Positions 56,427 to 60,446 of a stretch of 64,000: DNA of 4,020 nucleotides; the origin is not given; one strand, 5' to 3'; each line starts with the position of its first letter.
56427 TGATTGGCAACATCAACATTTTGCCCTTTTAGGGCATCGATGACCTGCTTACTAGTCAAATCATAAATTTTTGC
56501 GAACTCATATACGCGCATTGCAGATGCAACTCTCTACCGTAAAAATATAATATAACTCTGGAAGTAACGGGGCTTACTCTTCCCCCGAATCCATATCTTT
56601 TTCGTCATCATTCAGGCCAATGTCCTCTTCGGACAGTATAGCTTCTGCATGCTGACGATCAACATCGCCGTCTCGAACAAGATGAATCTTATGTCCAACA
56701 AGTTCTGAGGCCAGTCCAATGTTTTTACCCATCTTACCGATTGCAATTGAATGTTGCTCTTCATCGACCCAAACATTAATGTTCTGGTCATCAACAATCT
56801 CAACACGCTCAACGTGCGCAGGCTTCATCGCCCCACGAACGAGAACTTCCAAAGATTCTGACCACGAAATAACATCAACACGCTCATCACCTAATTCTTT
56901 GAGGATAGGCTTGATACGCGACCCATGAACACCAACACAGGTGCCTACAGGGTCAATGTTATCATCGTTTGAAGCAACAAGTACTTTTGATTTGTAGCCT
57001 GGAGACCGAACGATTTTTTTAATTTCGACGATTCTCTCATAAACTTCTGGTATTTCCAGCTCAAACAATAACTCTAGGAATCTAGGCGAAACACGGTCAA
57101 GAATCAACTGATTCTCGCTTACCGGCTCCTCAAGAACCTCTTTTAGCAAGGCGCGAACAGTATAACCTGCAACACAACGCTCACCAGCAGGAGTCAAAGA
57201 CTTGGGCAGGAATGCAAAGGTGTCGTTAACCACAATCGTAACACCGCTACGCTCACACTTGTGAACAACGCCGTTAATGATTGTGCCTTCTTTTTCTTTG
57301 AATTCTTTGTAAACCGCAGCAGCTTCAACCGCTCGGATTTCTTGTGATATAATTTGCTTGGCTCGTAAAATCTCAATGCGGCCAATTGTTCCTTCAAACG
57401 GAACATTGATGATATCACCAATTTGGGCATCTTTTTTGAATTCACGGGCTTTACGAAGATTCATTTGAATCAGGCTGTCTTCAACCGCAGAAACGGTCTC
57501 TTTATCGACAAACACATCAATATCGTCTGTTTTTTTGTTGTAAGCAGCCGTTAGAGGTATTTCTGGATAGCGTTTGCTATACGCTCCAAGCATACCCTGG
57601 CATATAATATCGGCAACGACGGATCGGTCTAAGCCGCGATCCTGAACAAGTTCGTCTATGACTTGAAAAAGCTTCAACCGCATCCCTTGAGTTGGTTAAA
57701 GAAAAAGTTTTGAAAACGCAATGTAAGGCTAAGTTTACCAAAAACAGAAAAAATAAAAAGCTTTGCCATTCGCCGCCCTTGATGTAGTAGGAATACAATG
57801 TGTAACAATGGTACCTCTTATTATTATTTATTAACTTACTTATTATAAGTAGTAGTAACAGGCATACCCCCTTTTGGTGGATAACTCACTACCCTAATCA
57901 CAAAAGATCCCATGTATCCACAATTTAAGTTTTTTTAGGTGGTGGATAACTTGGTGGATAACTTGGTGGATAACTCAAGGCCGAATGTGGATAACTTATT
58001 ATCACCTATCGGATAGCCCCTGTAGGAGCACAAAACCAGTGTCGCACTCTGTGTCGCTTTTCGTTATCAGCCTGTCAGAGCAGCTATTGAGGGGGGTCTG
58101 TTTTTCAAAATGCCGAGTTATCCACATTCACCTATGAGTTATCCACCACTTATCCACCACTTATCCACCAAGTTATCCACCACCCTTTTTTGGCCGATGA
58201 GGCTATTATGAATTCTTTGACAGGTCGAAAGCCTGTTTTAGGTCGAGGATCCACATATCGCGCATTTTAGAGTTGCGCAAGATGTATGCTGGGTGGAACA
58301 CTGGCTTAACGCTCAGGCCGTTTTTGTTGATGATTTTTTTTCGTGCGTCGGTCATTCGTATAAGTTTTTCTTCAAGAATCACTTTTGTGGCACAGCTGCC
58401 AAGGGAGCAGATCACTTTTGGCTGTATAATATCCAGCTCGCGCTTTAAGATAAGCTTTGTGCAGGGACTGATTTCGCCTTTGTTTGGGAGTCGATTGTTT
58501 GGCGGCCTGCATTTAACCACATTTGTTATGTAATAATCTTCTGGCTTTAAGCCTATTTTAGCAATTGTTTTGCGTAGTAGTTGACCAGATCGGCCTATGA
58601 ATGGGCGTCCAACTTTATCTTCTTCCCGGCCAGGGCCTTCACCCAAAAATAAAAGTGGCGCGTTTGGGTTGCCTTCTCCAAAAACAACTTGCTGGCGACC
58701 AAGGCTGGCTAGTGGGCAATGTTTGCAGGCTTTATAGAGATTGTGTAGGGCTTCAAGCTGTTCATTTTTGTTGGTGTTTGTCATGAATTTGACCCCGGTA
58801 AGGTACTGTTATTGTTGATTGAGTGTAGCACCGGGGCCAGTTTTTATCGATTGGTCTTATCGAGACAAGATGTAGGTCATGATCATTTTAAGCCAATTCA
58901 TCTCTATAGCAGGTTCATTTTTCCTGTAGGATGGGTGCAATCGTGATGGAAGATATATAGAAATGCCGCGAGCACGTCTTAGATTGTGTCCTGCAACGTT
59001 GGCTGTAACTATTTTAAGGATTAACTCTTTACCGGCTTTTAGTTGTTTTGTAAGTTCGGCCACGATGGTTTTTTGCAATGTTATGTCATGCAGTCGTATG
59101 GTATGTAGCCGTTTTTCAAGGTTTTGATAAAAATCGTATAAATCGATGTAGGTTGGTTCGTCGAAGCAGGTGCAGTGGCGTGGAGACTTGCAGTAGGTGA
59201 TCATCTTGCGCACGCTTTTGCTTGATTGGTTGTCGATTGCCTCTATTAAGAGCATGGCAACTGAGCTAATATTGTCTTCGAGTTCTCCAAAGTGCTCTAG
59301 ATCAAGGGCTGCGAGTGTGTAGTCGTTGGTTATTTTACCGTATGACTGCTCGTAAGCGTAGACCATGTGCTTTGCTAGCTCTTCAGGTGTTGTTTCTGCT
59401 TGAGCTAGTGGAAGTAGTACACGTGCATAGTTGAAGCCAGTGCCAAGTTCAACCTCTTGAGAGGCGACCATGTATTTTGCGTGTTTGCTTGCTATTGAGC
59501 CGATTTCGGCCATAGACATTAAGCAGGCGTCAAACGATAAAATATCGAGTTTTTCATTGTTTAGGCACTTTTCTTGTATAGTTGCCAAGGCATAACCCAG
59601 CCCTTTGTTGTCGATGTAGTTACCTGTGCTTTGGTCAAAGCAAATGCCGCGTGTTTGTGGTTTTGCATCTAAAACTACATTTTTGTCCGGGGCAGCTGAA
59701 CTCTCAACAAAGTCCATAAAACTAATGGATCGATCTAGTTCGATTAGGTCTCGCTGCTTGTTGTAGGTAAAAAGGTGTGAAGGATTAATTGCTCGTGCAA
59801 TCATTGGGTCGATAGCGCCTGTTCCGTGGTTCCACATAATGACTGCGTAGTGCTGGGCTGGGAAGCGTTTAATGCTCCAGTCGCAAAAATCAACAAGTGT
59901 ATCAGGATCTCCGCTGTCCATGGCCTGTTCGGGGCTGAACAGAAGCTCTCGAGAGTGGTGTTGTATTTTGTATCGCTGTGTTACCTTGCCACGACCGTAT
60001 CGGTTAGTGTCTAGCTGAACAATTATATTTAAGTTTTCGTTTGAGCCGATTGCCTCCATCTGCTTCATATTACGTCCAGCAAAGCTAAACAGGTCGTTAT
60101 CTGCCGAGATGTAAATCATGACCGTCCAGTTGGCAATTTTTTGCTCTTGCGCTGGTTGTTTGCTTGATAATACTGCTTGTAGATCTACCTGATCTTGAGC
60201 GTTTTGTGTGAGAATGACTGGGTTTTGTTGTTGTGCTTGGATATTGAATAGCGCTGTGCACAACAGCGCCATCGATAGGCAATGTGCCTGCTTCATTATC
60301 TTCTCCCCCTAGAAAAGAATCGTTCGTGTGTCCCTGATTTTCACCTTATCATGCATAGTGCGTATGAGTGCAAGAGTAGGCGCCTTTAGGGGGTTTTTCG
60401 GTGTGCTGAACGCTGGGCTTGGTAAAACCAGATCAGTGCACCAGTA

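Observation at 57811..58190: Eleven DnaA boxes in two inverted, helically phased arrays beside an AT-rich tract: candidate replication origin far from any dnaA gene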

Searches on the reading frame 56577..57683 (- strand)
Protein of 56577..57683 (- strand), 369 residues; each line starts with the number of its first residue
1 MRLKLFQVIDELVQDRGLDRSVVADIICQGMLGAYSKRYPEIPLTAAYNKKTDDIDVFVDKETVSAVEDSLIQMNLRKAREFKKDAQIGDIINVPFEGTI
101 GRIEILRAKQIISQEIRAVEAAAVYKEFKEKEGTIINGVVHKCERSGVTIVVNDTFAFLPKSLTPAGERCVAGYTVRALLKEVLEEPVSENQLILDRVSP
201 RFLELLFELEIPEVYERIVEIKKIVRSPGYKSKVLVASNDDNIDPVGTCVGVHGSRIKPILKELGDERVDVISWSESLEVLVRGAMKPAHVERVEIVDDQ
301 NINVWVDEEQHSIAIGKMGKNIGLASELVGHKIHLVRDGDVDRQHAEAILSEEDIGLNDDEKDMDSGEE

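Call 10: find_encoding_contigs(protein=window:56577-57683:-, flank=10000, max_places=6)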
Protein window:56577-57683:- (369 aa): 10 contigs read that carry it; 6 places shown.
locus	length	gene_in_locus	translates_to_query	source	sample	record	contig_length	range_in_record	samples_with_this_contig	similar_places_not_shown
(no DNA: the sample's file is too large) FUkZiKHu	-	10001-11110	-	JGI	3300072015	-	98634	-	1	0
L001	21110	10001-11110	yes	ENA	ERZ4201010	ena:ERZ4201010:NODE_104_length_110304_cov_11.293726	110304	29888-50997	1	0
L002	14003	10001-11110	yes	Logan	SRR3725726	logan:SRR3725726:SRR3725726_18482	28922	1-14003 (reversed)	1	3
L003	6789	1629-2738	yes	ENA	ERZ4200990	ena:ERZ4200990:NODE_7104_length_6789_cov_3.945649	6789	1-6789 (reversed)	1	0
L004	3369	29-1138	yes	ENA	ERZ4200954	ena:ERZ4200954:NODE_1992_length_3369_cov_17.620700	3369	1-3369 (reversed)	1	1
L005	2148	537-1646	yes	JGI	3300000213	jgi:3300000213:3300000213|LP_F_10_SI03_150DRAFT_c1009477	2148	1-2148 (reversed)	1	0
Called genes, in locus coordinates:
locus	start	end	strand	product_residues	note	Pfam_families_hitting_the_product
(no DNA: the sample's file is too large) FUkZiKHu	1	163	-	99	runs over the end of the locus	-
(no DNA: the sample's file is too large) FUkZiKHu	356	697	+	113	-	-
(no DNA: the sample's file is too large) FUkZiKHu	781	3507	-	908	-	PF00675:Peptidase_M16, PF05193:Peptidase_M16_C, PF00675:Peptidase_M16, PF05193:Peptidase_M16_C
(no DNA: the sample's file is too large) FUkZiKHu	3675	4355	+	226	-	-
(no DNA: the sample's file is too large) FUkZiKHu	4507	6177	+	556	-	PF13489:Methyltransf_23 (weak), PF00023:Ank (faint), PF12796:Ank_2, PF13637:Ank_4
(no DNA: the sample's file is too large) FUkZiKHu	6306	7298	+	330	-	PF03772:Competence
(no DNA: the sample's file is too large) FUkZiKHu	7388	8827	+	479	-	PF03415:Peptidase_C11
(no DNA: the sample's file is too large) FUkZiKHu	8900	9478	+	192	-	PF03167:UDG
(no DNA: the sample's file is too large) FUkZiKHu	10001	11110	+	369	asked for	PF08529:NusA_N, PF13184:KH_NusA_1st, PF26594:KH_NusA_2nd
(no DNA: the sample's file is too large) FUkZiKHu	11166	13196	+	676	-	PF04760:IF2_N (weak), PF00009:GTP_EFTU, PF00071:Ras (faint), PF01926:MMR_HSR1, PF22042:EF-G_D2, PF11987:IF-2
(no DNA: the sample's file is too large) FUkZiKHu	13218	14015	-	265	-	PF12796:Ank_2, PF13637:Ank_4 (faint), PF13857:Ank_5, PF00023:Ank, PF13606:Ank_3 (weak)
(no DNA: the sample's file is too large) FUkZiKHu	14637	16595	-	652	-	PF04851:ResIII, PF00270:DEAD, PF18319:Zn_ribbon_PriA (weak), PF00271:Helicase_C (weak), PF18074:PriA_C (weak)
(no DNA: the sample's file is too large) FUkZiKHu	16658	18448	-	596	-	-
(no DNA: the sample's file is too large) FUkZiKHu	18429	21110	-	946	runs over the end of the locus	-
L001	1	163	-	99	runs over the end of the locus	-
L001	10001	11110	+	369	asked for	PF08529:NusA_N, PF13184:KH_NusA_1st, PF26594:KH_NusA_2nd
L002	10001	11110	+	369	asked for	PF08529:NusA_N, PF13184:KH_NusA_1st, PF26594:KH_NusA_2nd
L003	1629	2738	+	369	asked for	PF08529:NusA_N, PF13184:KH_NusA_1st, PF26594:KH_NusA_2nd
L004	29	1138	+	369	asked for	PF08529:NusA_N, PF13184:KH_NusA_1st, PF26594:KH_NusA_2nd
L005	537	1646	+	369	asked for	PF08529:NusA_N, PF13184:KH_NusA_1st, PF26594:KH_NusA_2nd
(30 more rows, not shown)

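Call 12: find_homologous_proteins(query=window:56577-57683:-, max_evalue=1e-30)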
Query window:56577-57683:- (369 aa): 3219 proteins with E <= 1e-30 among 8000 candidates; the best 120 are listed.
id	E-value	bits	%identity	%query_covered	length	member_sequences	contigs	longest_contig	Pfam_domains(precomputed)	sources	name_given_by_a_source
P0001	1.1e-233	793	100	99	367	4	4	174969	PF13184.13,PF26594.2,PF08529.17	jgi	-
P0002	7.4e-146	504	63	97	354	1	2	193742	PF13184.13,PF26594.2,PF08529.17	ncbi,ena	-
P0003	2.0e-143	496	61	95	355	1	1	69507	PF13184.13,PF26594.2,PF08529.17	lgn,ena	-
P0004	7.8e-142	491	65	91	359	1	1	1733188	PF13184.13,PF26594.2,PF08529.17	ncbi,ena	-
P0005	1.5e-141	490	64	91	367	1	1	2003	PF13184.13,PF26594.2,PF08529.17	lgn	-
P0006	2.3e-141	489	61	95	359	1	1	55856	PF13184.13,PF26594.2,PF08529.17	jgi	jgi:transcription termination/antitermination protein NusA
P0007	3.9e-141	489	64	91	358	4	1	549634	PF13184.13,PF26594.2,PF08529.17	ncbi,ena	-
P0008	9.1e-141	487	60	99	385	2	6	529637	PF13184.13,PF26594.2,PF08529.17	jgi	jgi:N utilization substance protein A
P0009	1.3e-140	487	63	91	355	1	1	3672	PF13184.13,PF26594.2,PF08529.17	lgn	-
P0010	1.3e-140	487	66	91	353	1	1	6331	PF13184.13,PF26594.2,PF08529.17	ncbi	-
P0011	4.2e-140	485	63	91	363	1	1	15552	PF13184.13,PF26594.2,PF08529.17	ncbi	-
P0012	4.2e-140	485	63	91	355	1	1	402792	PF13184.13,PF26594.2,PF08529.17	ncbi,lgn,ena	-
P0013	2.5e-139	483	65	91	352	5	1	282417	PF13184.13,PF26594.2,PF08529.17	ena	-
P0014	2.7e-139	482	64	91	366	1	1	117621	PF13184.13,PF26594.2,PF08529.17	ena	-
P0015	4.0e-139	482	65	91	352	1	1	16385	PF13184.13,PF26594.2,PF08529.17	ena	-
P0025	1.3e-137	477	63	91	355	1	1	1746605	PF13184.13,PF26594.2,PF00575.30,PF08529.17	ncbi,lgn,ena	-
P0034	4.9e-137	475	60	99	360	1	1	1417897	PF13184.13,PF26594.2,PF08529.17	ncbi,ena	-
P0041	2.0e-136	473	63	91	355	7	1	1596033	PF13184.13,PF26594.2,PF08529.17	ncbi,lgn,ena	-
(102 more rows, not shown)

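Call 16: find_encoding_contigs(protein=P0004, flank=10000, max_places=1)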
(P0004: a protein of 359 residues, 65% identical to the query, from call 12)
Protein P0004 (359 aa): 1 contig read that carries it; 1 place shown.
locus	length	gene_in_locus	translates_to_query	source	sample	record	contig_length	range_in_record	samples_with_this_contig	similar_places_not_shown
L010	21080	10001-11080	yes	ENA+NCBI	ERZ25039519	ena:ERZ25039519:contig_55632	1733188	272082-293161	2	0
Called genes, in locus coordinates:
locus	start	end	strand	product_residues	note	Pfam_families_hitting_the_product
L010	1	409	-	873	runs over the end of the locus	PF00675:Peptidase_M16, PF05193:Peptidase_M16_C, PF00675:Peptidase_M16, PF05193:Peptidase_M16_C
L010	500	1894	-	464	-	PF03415:Peptidase_C11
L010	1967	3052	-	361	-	PF03772:Competence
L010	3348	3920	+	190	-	PF03167:UDG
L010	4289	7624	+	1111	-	-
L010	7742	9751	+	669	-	-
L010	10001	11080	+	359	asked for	PF08529:NusA_N, PF13184:KH_NusA_1st, PF26594:KH_NusA_2nd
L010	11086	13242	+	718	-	PF04760:IF2_N, PF00009:GTP_EFTU, PF01926:MMR_HSR1, PF22042:EF-G_D2, PF11987:IF-2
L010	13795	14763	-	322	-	PF01261:AP_endonuc_2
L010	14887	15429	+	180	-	-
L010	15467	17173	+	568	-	-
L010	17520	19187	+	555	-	PF00004:AAA (faint)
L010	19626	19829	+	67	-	PF00152:tRNA-synt_2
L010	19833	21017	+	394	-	PF00152:tRNA-synt_2, PF02938:GAD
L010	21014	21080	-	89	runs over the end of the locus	-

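Call 17: find_encoding_contigs(protein=P0025, flank=10000, max_places=1)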
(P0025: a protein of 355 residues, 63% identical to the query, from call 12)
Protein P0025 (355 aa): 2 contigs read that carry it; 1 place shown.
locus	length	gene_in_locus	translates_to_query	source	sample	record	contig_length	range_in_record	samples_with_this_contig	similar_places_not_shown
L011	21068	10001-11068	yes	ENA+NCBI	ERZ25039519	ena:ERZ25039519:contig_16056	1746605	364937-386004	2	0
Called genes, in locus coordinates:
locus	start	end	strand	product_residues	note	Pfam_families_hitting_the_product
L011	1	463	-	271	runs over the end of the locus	PF00730:HhH-GPD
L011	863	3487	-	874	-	PF00675:Peptidase_M16, PF05193:Peptidase_M16_C, PF00675:Peptidase_M16, PF05193:Peptidase_M16_C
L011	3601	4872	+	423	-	PF13567:DUF4131 (weak), PF03772:Competence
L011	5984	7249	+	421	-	PF03415:Peptidase_C11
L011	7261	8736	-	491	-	PF00023:Ank (faint), PF12796:Ank_2, PF13606:Ank_3 (faint), PF13637:Ank_4 (faint)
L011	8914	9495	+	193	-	PF03167:UDG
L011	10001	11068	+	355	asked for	PF08529:NusA_N, PF00575:S1 (faint), PF13184:KH_NusA_1st, PF26594:KH_NusA_2nd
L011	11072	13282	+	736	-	PF04760:IF2_N, PF00009:GTP_EFTU, PF01926:MMR_HSR1, PF22042:EF-G_D2, PF11987:IF-2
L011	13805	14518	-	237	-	PF01261:AP_endonuc_2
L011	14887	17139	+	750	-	-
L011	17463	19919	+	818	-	PF00004:AAA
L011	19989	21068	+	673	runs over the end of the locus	PF28544:Helical_needle (faint), PF00004:AAA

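Call 18: find_encoding_contigs(protein=P0034, flank=10000, max_places=1)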
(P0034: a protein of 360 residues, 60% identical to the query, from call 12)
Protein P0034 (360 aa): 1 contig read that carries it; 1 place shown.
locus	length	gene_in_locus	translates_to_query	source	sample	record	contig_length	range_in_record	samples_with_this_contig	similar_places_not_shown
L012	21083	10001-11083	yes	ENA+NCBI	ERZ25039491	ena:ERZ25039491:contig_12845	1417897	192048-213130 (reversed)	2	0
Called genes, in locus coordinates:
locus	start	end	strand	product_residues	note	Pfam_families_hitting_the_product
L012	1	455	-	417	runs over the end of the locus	PF03952:Enolase_N, PF00113:Enolase_C, PF13378:MR_MLE_C (faint)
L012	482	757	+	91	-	-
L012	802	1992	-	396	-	-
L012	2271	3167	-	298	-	PF00730:HhH-GPD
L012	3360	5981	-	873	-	PF00675:Peptidase_M16, PF05193:Peptidase_M16_C, PF00675:Peptidase_M16, PF05193:Peptidase_M16_C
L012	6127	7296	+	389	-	PF03772:Competence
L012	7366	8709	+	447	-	PF03415:Peptidase_C11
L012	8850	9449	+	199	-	PF03167:UDG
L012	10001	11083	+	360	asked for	PF08529:NusA_N, PF13184:KH_NusA_1st, PF26594:KH_NusA_2nd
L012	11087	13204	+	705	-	PF04760:IF2_N (faint), PF00009:GTP_EFTU, PF00071:Ras (weak), PF01926:MMR_HSR1, PF22042:EF-G_D2, PF11987:IF-2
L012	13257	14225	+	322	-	PF00953:Glycos_transf_4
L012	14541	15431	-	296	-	PF01261:AP_endonuc_2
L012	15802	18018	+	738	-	-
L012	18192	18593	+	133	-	-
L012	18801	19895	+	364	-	PF08662:eIF2A (faint), PF23414:Beta-prop_EML_2 (faint), PF24807:WD40_CDC20-Fz (faint), PF00400:WD40 (faint), PF23381:Beta-prop_IFT122_1st, PF25174:Beta-prop_THOC3 (faint)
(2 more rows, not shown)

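Call 19: find_encoding_contigs(protein=P0041, flank=10000, max_places=1)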
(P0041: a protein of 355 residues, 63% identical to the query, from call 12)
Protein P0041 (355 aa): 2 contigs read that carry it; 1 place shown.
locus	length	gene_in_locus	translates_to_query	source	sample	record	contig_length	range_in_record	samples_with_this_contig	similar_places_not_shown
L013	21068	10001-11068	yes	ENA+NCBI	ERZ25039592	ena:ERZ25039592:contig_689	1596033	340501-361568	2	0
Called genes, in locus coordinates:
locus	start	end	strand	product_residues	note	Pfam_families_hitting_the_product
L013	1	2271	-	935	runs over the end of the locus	PF00675:Peptidase_M16, PF05193:Peptidase_M16_C, PF00675:Peptidase_M16, PF05193:Peptidase_M16_C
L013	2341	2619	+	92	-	-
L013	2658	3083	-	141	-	PF08570:DUF1761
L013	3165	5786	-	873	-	PF00675:Peptidase_M16, PF05193:Peptidase_M16_C, PF00675:Peptidase_M16, PF05193:Peptidase_M16_C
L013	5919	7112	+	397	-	PF03772:Competence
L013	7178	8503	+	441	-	PF03415:Peptidase_C11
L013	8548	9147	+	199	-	PF03167:UDG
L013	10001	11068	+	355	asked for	PF08529:NusA_N, PF13184:KH_NusA_1st, PF26594:KH_NusA_2nd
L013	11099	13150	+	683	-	PF04760:IF2_N (weak), PF00009:GTP_EFTU, PF00071:Ras (weak), PF01926:MMR_HSR1, PF10662:PduV-EutP (faint), PF22042:EF-G_D2, PF11987:IF-2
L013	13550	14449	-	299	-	PF01261:AP_endonuc_2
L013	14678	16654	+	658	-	-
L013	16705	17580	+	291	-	PF12796:Ank_2 (weak), PF13606:Ank_3 (faint), PF00023:Ank (faint), PF13637:Ank_4 (faint), PF13857:Ank_5 (faint), PF12796:Ank_2 (weak)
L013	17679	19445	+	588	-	PF01336:tRNA_anti-codon, PF00152:tRNA-synt_2, PF02938:GAD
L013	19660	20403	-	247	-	-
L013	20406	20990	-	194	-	-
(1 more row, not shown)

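Call 28: find_related_loci(query=A1, collection=genome_contigs, flank=10000)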
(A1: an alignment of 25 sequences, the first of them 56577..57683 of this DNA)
Query A1 (369 aa) in genome_contigs; peptide patterns used: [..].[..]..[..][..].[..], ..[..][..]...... (x = any residue, [..] = any of these).
550 stretches matched a pattern; 473 encode a relative of the query (tblastn E <= 1e-3); the best 80 are kept; 80 distinct loci.
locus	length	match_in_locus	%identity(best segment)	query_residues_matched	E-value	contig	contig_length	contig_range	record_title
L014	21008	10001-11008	65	3-338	4e-153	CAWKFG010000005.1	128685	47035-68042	MAG: uncultured bacterium isolate MFD09206.bin.2.34 genome assembly, contig: contig_9162, whole genome shotgun sequence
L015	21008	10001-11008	65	3-338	1e-148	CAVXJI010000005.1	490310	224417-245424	MAG: uncultured bacterium isolate MFD04492.bin.2.122 genome assembly, contig: contig_80156, whole genome shotgun sequenc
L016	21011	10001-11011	65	3-338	2e-148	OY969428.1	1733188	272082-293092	MAG: uncultured bacterium isolate MFD04492.bin.1.142 genome assembly, chromosome: 1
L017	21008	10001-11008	64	3-338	2e-148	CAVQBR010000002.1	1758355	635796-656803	MAG: uncultured bacterium isolate MFD01188.bin.1.19 genome assembly, contig: contig_11931, whole genome shotgun sequence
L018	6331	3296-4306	66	3-339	1e-148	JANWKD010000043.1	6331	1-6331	MAG: Candidatus Babeliales bacterium isolate CRAIB_MAG84 c_000000063300, whole genome shotgun sequence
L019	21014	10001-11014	63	1-338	3e-147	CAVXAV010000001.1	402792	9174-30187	MAG: uncultured bacterium isolate MFD02579.bin.2.17 genome assembly, contig: contig_10176, whole genome shotgun sequence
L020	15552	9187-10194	63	3-338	4e-147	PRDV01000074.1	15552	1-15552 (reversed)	MAG: Candidatus Dependentiae bacterium isolate Amazon FNV 2010 13 12 contig_75_8231372_length_15552_multi_3_in_2_out_2,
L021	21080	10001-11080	60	3-367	2e-145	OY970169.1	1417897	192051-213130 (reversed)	MAG: uncultured bacterium isolate MFD02248.bin.2.92 genome assembly, chromosome: 1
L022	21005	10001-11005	63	3-337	1e-144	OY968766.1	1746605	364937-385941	MAG: uncultured bacterium isolate MFD04492.bin.1.143 genome assembly, chromosome: 1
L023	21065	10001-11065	59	3-363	2e-144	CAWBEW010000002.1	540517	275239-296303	MAG: uncultured bacterium isolate MFD09495.bin.3.65 genome assembly, contig: contig_7330, whole genome shotgun sequence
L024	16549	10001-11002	66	3-337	6e-144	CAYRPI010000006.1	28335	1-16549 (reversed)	MAG TPA_asm: uncultured Candidatus Babeliaceae bacterium isolate binchicken_co266_128 genome assembly, contig: NODE_2793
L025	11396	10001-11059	60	3-355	3e-143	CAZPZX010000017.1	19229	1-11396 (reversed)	MAG TPA_asm: uncultured Pseudomonadota bacterium isolate SRP199154_co2_38 genome assembly, contig: NODE_1720_length_1922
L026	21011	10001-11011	62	1-337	2e-143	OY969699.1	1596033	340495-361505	MAG: uncultured bacterium isolate MFD09495.bin.c.10 genome assembly, chromosome: 1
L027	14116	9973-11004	59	3-354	6e-143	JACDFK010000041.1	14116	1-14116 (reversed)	MAG: Candidatus Dependentiae bacterium isolate MGR_bin384 SD2905_NODE_661_length_14116_cov_1.128458, whole genome shotgu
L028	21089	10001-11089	61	3-367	1e-142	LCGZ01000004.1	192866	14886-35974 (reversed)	MAG: candidate division TM6 bacterium GW2011_GWF2_43_87 UW09_C0004, whole genome shotgun sequence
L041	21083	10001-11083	59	3-367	5e-137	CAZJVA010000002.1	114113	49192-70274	MAG TPA_asm: uncultured Candidatus Babeliaceae bacterium isolate SRP093185_co1_12 genome assembly, contig: NODE_33_lengt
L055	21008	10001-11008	60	3-338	1e-133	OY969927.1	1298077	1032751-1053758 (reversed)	MAG: uncultured Candidatus Babeliaceae bacterium isolate MFD01476.bin.c.8 genome assembly, chromosome: 1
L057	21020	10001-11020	59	3-342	3e-133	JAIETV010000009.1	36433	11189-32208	MAG: Candidatus Babeliaceae bacterium isolate time.spades.CONCOCT.2.5kb_067 c_000000000007, whole genome shotgun sequenc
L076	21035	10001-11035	57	3-347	9e-129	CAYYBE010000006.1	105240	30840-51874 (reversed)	MAG TPA_asm: uncultured Candidatus Babeliaceae bacterium isolate SRP302447_co3_232 genome assembly, contig: NODE_526_len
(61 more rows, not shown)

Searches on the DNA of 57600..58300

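Call 53: search_rna_families(source=window, start=57600, end=58300, threshold=evalue, max_evalue=1)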
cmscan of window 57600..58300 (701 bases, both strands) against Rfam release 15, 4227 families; matches with E-value up to 1: 0.
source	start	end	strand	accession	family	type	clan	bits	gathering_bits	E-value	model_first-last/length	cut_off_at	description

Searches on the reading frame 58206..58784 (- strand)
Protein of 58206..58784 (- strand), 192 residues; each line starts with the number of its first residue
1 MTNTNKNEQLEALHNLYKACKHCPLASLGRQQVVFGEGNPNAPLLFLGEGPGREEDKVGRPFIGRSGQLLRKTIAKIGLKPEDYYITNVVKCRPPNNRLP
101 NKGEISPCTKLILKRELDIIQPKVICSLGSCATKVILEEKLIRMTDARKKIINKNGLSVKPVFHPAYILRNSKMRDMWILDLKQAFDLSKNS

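Call 9: search_protein_families(library=pfam, proteins=[window:58206-58784:-])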
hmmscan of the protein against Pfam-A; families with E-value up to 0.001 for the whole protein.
window:58206-58784:- (192 aa): 1 family
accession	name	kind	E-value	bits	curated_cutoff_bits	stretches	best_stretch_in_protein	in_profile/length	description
PF03167.25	UDG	-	1.7e-34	119.4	24.3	1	35-175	1-128/141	Uracil DNA glycosylase superfamily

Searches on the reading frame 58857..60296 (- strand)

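Call 9: search_protein_families(library=pfam, proteins=[window:58857-60296:-])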
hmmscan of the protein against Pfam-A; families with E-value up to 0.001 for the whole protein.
window:58857-60296:- (479 aa): 1 family
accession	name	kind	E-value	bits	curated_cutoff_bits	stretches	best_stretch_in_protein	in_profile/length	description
PF03415.19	Peptidase_C11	-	4.9e-43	148.5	25.8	2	210-452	103-329/359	Clostripain family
